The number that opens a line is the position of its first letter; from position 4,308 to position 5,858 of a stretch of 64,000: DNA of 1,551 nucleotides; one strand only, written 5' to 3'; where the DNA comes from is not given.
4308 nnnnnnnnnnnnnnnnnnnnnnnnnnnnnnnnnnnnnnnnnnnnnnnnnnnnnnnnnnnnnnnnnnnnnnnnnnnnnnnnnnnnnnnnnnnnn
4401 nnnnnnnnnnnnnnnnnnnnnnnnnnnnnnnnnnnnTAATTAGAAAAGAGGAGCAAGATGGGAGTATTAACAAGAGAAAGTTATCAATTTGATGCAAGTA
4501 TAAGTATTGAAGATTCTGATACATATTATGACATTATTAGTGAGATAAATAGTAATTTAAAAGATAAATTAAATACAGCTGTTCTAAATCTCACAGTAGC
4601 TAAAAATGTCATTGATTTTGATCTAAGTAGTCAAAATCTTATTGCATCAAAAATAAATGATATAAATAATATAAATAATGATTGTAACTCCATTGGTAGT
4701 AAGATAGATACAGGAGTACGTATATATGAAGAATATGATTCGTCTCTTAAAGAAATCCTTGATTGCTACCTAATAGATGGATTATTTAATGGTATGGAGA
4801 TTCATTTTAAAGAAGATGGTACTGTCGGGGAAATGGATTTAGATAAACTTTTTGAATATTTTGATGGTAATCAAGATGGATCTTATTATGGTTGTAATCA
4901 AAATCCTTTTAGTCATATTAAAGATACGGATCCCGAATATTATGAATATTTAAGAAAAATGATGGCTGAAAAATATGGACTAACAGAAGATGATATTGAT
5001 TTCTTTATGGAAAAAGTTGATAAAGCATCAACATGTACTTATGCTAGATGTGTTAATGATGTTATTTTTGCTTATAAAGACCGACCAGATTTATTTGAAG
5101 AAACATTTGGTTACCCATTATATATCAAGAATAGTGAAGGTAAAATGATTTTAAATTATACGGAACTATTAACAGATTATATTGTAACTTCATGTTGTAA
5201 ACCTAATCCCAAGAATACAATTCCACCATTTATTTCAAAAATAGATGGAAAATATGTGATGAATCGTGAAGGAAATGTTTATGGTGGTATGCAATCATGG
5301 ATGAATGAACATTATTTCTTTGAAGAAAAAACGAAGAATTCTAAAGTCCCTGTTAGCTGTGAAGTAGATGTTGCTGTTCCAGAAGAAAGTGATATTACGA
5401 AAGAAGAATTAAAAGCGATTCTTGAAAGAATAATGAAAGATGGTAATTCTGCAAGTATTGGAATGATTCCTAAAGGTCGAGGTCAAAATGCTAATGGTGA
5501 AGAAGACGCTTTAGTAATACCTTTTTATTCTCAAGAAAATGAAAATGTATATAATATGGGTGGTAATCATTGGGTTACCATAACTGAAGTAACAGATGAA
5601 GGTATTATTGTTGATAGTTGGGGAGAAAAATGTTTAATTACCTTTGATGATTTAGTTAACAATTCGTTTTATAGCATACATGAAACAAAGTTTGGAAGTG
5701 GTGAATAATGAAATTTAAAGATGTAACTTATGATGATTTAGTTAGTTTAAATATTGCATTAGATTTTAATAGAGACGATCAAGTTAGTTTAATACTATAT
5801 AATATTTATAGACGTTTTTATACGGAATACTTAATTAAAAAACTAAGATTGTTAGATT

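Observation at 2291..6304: Atypical WXG100/LXG-like effector cassette with two tandem full-length papain-like paralogues and one coupled partner gene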

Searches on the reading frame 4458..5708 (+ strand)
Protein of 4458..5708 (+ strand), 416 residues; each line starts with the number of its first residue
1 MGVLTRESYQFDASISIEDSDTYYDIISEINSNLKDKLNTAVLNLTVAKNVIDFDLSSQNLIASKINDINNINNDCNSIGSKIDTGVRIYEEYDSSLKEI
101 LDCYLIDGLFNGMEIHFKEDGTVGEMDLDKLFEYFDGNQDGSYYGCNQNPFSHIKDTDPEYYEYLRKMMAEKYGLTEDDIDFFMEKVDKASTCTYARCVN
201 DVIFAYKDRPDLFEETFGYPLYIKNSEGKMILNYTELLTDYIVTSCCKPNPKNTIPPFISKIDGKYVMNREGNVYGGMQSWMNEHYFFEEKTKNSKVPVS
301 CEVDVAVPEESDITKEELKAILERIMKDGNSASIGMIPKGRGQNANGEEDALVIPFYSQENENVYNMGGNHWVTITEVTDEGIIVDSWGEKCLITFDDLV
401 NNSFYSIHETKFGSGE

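Call 3: search_protein_families(library=pfam, proteins=[window:4458-5708:+], max_evalue=1)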
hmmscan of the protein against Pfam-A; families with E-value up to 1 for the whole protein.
window:4458-5708:+ (416 aa): 2 families
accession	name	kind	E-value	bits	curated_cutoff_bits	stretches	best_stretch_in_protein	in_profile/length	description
PF13499.12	EF-hand_7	-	0.19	12.5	30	0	118-141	32-55/67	EF-hand domain pair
PF13202.12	EF-hand_5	-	0.22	11.5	25.9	0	128-141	1-14/25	EF hand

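Call 4: search_protein_families(library=ncbifam, proteins=[window:4458-5708:+], max_evalue=1)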
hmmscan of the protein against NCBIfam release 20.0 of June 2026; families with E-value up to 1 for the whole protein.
window:4458-5708:+ (416 aa): 1 family
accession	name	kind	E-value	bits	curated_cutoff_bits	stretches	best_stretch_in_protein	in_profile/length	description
NF047673.2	TeichurnBiosyTuaD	equivalog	0.064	12.4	700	1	11-84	166-234/439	UDP-glucose 6-dehydrogenase TuaD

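Call 9: find_homologous_proteins(query=window:4458-5708:+, max_evalue=0.001)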
Query window:4458-5708:+ (416 aa): 6 proteins with E <= 0.001 among 3195 candidates.
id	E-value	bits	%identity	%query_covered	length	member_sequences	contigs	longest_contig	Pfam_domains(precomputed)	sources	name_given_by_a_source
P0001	1.7e-251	853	89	100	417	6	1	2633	-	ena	-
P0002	9.3e-194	663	69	100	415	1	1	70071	-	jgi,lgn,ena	-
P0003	1.3e-179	616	66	100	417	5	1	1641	-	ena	-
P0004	5.5e-157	542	57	100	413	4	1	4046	-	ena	-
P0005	3.3e-152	526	59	99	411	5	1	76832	-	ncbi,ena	-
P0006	3.8e-64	236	42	68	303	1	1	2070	-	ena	-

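Call 12: find_encoding_contigs(protein=P0002, flank=10000, max_places=4)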
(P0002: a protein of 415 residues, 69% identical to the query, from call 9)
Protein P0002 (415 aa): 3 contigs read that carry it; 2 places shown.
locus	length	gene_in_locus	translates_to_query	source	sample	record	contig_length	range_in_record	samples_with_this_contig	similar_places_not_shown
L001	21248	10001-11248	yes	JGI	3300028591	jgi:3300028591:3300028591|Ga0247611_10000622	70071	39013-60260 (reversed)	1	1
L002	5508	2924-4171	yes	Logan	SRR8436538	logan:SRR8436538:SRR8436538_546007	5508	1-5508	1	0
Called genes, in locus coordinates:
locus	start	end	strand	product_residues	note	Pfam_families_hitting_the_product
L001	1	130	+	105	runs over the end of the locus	-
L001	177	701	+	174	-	PF00588:SpoU_methylase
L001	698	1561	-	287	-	PF01297:ZnuA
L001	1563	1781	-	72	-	PF01809:YidD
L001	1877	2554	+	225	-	PF14622:Ribonucleas_3_3, PF00636:Ribonuclease_3, PF00035:dsrm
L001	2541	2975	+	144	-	PF07963:N_methyl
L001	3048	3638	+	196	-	PF07963:N_methyl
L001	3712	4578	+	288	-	PF01261:AP_endonuc_2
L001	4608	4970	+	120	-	PF00575:S1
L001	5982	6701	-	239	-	-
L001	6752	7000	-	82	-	PF12838:Fer4_7 (faint), PF25160:LdpA_Fe-S-bd (faint), PF12797:Fer4_2 (weak), PF00037:Fer4 (weak), PF12837:Fer4_6 (weak), PF13459:Fer4_15, PF13183:Fer4_8 (faint), PF13370:Fer4_13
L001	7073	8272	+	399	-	-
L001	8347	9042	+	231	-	-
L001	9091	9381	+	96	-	-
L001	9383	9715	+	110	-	-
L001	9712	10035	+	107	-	-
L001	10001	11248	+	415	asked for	-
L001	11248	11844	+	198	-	-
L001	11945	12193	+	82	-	PF02576:RimP_N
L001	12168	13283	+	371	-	PF08529:NusA_N, PF00575:S1 (faint), PF13184:KH_NusA_1st, PF26594:KH_NusA_2nd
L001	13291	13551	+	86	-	PF04296:YlxR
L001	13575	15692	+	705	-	PF03144:GTP_EFTU_D2 (faint), PF04760:IF2_N, PF00009:GTP_EFTU, PF00025:Arf (weak), PF01926:MMR_HSR1, PF22042:EF-G_D2, PF11987:IF-2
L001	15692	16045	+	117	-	PF02033:RBFA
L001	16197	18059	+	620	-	PF00501:AMP-binding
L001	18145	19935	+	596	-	PF02518:HATPase_c, PF00072:Response_reg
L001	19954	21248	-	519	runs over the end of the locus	-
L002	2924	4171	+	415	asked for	-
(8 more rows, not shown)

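Call 13: find_encoding_contigs(protein=P0005, flank=10000, max_places=4)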
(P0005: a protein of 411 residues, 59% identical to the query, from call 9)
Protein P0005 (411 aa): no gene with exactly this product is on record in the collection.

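Call 15: find_related_loci(query=A1, collection=genome_contigs, flank=10000)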
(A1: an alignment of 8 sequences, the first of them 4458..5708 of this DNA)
Query A1 (416 aa) in genome_contigs; peptide patterns used: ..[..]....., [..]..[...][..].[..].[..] (x = any residue, [..] = any of these).
81 stretches matched a pattern, but none encodes a relative of the query by tblastn (E <= 1e-3).

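Call 22: search_protein_representatives(alignment_id=A1)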
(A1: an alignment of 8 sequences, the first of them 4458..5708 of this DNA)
Query: 8 sequences, 412 profile positions. Proteins with E-value up to 0.001 (for the whole library): 640; up to 1e-10: 312; up to 1e-30: 28. The best 150 are listed.
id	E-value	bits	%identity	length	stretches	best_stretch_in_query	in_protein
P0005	9.4e-220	746.2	-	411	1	1-410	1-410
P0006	5.2e-131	454.0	-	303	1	111-408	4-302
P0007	1.1e-72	261.9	-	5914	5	156-399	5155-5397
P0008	2.8e-68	247.3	-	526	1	128-408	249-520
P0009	1.2e-52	195.8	-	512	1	125-405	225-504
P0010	2.5e-51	191.5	-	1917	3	130-409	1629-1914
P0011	1.3e-46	175.9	-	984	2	61-403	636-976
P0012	1.9e-45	172.1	-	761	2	117-408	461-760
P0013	2.1e-45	172.0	-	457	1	126-408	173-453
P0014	8.2e-45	170.0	-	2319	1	120-403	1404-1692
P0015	1.9e-43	165.5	-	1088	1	123-405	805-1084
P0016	7.0e-42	160.4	-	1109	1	127-402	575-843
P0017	3.7e-40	154.7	-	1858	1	77-410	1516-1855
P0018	6.4e-40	153.9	-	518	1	126-401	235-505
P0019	7.5e-39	150.4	-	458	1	19-403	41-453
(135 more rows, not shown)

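Call 25: search_protein_families(library=pfam, alignment_id=A6, max_evalue=0.001)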
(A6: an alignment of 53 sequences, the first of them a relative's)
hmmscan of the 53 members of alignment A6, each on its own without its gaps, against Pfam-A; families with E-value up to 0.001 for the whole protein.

A. member 1, P0008 (526 aa): 0 families

B. families by the number of members that match (of 53 scanned): 8 families
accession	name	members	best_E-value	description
PF09851.14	SHOCT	4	1.2e-07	Short C-terminal domain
PF01841.26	Transglut_core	2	1.5e-07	Transglutaminase-like superfamily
PF13475.11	DUF4116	1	7.2e-31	Domain of unknown function (DUF4116)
PF21616.3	Topo-V_HhH_2_2nd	1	3.3e-05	Topoisomerase V, second (HhH)2 tandem domain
PF04316.19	FlgM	1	0.00025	Anti-sigma-28 factor, FlgM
PF09278.17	MerR-DNA-bind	1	0.00061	MerR, DNA binding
PF06135.17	IreB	1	0.00081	IreB regulatory phosphoprotein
PF05384.16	DegS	1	0.00097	Sensor protein DegS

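Call 30: find_encoding_contigs(protein=P0008, flank=10000, max_places=3)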
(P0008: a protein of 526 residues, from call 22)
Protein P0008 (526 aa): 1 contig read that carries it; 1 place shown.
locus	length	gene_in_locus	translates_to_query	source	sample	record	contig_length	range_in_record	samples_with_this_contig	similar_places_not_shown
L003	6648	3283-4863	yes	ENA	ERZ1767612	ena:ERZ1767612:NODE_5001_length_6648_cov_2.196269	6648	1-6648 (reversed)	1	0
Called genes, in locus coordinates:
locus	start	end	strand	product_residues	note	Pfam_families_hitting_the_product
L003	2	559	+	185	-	?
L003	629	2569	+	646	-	PF00018:SH3_1 (faint), PF07653:SH3_2 (faint), PF06347:SH3_4 (faint), PF08239:SH3_3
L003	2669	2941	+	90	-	-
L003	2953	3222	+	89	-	-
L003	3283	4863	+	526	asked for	-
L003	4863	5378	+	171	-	-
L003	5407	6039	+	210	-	-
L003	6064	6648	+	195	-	?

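Call 31: find_encoding_contigs(protein=P0004, flank=10000, max_places=3)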
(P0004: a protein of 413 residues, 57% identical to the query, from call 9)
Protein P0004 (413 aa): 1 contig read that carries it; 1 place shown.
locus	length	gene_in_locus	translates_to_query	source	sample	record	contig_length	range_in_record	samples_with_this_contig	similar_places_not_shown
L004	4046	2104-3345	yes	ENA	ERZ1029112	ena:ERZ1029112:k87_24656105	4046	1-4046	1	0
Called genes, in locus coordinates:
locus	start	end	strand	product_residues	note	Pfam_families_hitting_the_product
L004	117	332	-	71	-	PF00037:Fer4 (weak), PF12797:Fer4_2, PF12837:Fer4_6, PF12838:Fer4_7 (faint), PF13237:Fer4_10 (weak), PF13459:Fer4_15, PF13370:Fer4_13, PF13183:Fer4_8 (weak), +2 more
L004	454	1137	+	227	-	-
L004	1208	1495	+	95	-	-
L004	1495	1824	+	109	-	-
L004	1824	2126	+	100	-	-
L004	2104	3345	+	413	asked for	-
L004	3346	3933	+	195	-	-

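Call 34: find_related_loci(query=A8, collection=genome_contigs, flank=10000)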
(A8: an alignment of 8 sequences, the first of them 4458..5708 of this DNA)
Query A8 (416 aa) in genome_contigs; peptide patterns used: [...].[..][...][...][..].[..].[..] (x = any residue, [..] = any of these).
58 stretches matched a pattern; 14 encode a relative of the query (tblastn E <= 1e-3); 14 distinct loci.
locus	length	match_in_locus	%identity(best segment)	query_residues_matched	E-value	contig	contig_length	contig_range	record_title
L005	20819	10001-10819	33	126-406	5e-37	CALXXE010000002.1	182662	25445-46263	MAG: uncultured Clostridia bacterium isolate BRZ_NT__bin79 genome assembly, contig: BRZ_NT__NODE_115_length_182662_cov_1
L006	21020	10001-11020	28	92-412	2e-36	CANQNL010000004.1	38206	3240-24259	MAG: uncultured Bacilli bacterium isolate Lapin-012__bin34 genome assembly, contig: Lapin-012__NODE_1754_length_38206_co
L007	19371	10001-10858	28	109-405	2e-29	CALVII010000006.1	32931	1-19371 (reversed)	MAG: uncultured Bacilli bacterium isolate BRZ_PP__bin46 genome assembly, contig: BRZ_PP__NODE_1542_length_32931_cov_9.28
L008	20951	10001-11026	22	99-407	8e-18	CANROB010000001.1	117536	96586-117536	MAG: uncultured Bacilli bacterium isolate Lapin-020__bin65 genome assembly, contig: Lapin-020__NODE_92_length_117536_cov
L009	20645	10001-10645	26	193-401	4e-12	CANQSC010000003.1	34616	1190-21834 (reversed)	MAG: uncultured Bacilli bacterium isolate Lapin-032__bin41 genome assembly, contig: Lapin-032__NODE_2023_length_34616_co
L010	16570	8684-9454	25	137-416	1e-11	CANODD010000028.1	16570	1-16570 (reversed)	MAG TPA_asm: uncultured Dorea sp. isolate SRR13921775_bin.42_metawrap_v1.3_MAG genome assembly, contig: NODE.1227_length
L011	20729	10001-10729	27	140-408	8e-11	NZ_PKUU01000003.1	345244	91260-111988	Clostridium sp. chh4-2 Scaffold3, whole genome shotgun sequence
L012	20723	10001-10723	25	137-403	8e-10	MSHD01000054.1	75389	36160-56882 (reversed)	MAG: Lachnospiraceae bacterium Zagget2 zag_T1_merged_singles_contig_70, whole genome shotgun sequence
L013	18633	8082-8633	27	193-394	1e-8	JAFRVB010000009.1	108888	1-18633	MAG: Bacilli bacterium isolate RGIG2824 Goat_Omasum.Co__c1537413, whole genome shotgun sequence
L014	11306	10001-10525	28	193-391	7e-7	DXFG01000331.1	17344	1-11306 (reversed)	MAG TPA_asm: Candidatus Blautia pullistercoris isolate ChiHjej12B11-1927 ChiHjej12B11M5__C403058_L17344_SAMN08009878, wh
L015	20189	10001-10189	33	193-255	2e-6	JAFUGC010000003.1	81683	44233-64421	MAG: Clostridia bacterium isolate RGIG4463 Roe_deer_Omasum-5__c495, whole genome shotgun sequence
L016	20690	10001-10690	26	137-398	8e-6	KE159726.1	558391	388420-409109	Dorea sp. 5-2 genomic scaffold acPFE-supercont1.2, whole genome shotgun sequence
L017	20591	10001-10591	24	187-399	8e-5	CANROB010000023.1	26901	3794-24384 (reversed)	MAG: uncultured Bacilli bacterium isolate Lapin-020__bin65 genome assembly, contig: Lapin-020__NODE_2231_length_26901_co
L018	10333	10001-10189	25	193-255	7e-4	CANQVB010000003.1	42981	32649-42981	MAG: uncultured Bacilli bacterium isolate Lapin-033__bin34 genome assembly, contig: Lapin-033__NODE_653_length_42981_cov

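Call 37: search_protein_families(library=pfam, proteins=[L005:12135-16718:+, L006:2926-7524:+, L007:1585-6156:+, L010:3288-7658:+, L016:4557-8924:+, L006:7762-8064:+, L006:8085-8369:+, L006:8450-8728:+, L016:8921-9241:+, L010:7667-7975:+], max_evalue=0.01)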
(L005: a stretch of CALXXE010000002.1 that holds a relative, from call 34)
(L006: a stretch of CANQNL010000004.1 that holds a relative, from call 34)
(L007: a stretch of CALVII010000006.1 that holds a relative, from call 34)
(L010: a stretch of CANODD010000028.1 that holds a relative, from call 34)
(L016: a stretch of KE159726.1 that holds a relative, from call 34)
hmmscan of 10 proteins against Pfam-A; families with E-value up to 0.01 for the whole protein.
L005:12135-16718:+ (1527 aa): 6 families
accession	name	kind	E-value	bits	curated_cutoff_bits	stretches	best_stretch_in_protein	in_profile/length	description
PF01580.24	FtsK_SpoIIIE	-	2.3e-45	155.2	24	2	683-883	6-220/221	FtsK/SpoIIIE family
PF00498.31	FHA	-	1.5e-09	38.6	20.7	1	124-184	2-64/67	FHA domain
PF13555.12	AAA_29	-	3.5e-05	23.9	27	0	1059-1087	16-44/61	P-loop containing region of AAA domain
PF13401.12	AAA_22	-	0.00036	21.3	27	0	717-880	4-123/130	AAA domain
PF01935.23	DUF87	-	0.0033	18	23.2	1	702-760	8-62/220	Helicase HerA, central domain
PF24883.2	NPHP3_N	-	0.0073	17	24.8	0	1069-1109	26-64/164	Nephrocystin 3, N-terminal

L006:2926-7524:+ (1532 aa): 3 families
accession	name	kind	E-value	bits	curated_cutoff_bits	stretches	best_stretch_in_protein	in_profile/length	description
PF01580.24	FtsK_SpoIIIE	-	2.3e-42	145.4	24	2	683-874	17-220/221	FtsK/SpoIIIE family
PF00498.31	FHA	-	3e-06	28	20.7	1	108-168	1-64/67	FHA domain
PF13555.12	AAA_29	-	0.0019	18.4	27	0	706-729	22-46/61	P-loop containing region of AAA domain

L007:1585-6156:+ (1523 aa): 4 families
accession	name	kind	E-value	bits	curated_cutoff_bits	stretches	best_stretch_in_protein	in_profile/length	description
PF01580.24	FtsK_SpoIIIE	-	7.2e-41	140.5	24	2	685-876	17-220/221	FtsK/SpoIIIE family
PF00498.31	FHA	-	9.2e-09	36.1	20.7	1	110-173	1-66/67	FHA domain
PF05872.18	HerA_C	-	0.0046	16.1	22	0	699-752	11-60/502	Helicase HerA-like C-terminal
PF01935.23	DUF87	-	0.0052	17.4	23.2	1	694-750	9-61/220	Helicase HerA, central domain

L010:3288-7658:+ (1456 aa): 17 families
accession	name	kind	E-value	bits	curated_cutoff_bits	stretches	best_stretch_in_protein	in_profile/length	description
PF01580.24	FtsK_SpoIIIE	-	2.6e-48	164.8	24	2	579-766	9-220/221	FtsK/SpoIIIE family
PF13401.12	AAA_22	-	3.5e-09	37.5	27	1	611-762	5-122/130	AAA domain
PF01935.23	DUF87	-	1.5e-05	25.6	23.2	0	1233-1264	27-60/220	Helicase HerA, central domain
PF13191.12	AAA_16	-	2.6e-05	25.2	32.6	0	1227-1260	22-55/167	AAA ATPase domain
PF13481.12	AAA_25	-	5.3e-05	23.4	27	0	937-976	18-58/195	AAA domain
PF00437.27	T2SSE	-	6.4e-05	22.2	24.9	0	592-633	124-164/370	Type II/IV secretion system protein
PF13245.12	AAA_19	-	0.00014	22.4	25.1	0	611-747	11-117/134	AAA domain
PF12846.13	AAA_10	-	0.00016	21.3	27.5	0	1222-1301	14-74/362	AAA-like domain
PF05872.18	HerA_C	-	0.00055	19.2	22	0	604-653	14-59/502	Helicase HerA-like C-terminal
PF10412.15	TrwB_AAD_bind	-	0.0011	18.4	20.5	0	1232-1263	18-50/387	Type IV secretion-system coupling protein DNA-binding domain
PF13479.12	AAA_24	-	0.0026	18.1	27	0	1232-1350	5-89/195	AAA domain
PF03193.22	RsgA_GTPase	-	0.0027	18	30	0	588-632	82-127/174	RsgA GTPase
PF05729.18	NACHT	-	0.003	17.8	26.7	0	1233-1253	4-24/167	NACHT domain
PF04851.21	ResIII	-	0.004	17.5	22.5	0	594-644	4-56/164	Type III restriction enzyme, res subunit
PF20720.3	nSTAND3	-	0.0055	16.8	27.2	0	1230-1261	18-49/155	Novel STAND NTPase 3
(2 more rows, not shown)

L016:4557-8924:+ (1455 aa): 19 families
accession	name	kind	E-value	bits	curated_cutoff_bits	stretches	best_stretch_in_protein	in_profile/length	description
PF01580.24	FtsK_SpoIIIE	-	5.9e-50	170.2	24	3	602-786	12-220/221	FtsK/SpoIIIE family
PF13401.12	AAA_22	-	7.8e-14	52.5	27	2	1245-1368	4-107/130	AAA domain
PF10412.15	TrwB_AAD_bind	-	5.3e-07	29.3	20.5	1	1249-1295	18-66/387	Type IV secretion-system coupling protein DNA-binding domain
PF00437.27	T2SSE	-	2.1e-06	27.1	24.9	0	630-654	139-165/370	Type II/IV secretion system protein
PF05872.18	HerA_C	-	2.5e-06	26.9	22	0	624-673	14-59/502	Helicase HerA-like C-terminal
PF05729.18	NACHT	-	3.5e-06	27.4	26.7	0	1250-1390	4-135/167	NACHT domain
PF13191.12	AAA_16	-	4.9e-06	27.6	32.6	0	1245-1279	23-56/167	AAA ATPase domain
PF01935.23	DUF87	-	9e-06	26.4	23.2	0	1250-1280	27-59/220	Helicase HerA, central domain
PF13245.12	AAA_19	-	2.4e-05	25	25.1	0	1246-1328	11-78/134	AAA domain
PF25199.1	nSTAND_NTPase5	-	4.5e-05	23.7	34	0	1243-1276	38-72/145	Novel STAND NTPase 5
PF13481.12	AAA_25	-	9.2e-05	22.6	27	0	1238-1300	25-80/195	AAA domain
PF12846.13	AAA_10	-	0.00027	20.5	27.5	0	1240-1322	15-78/362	AAA-like domain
PF24883.2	NPHP3_N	-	0.00044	20.9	24.8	0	963-1082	17-134/164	Nephrocystin 3, N-terminal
PF13555.12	AAA_29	-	0.0024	18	27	0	631-651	23-42/61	P-loop containing region of AAA domain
PF00004.35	AAA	-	0.003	18.5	21.2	0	1250-1358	2-73/131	ATPase family associated with various cellular activities (AAA)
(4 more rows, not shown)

L006:7762-8064:+ (100 aa): 4 families
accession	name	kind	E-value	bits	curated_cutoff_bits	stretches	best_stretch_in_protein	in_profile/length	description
PF06013.18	WXG100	-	2.2e-05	25.1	27.3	1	18-95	3-81/86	Proteins of 100 residues with WXG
PF00823.25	PPE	-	0.00028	21.4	26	1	20-97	26-98/165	PPE family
PF09403.15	FadA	-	0.0013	19.6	28.5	1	20-88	22-92/99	Adhesion protein FadA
PF10824.14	T7SS_ESX_EspC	-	0.0056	17.5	23.5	0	17-97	5-89/100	Excreted virulence factor EspC, type VII ESX diderm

L006:8085-8369:+ (94 aa): 2 families
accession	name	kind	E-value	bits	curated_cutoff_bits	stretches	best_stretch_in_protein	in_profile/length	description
PF06013.18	WXG100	-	4.1e-09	37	27.3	1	6-90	4-85/86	Proteins of 100 residues with WXG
PF04740.18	LXG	-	0.00082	19.7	26.5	1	10-91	11-89/202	LXG domain of WXG superfamily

L006:8450-8728:+ (92 aa): 0 families

L016:8921-9241:+ (106 aa): 1 family
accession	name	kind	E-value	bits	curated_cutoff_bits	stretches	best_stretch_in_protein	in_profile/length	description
PF08663.15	HalX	-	0.0036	18.1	23.2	1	48-75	32-59/68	HalX domain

L010:7667-7975:+ (102 aa): 0 families
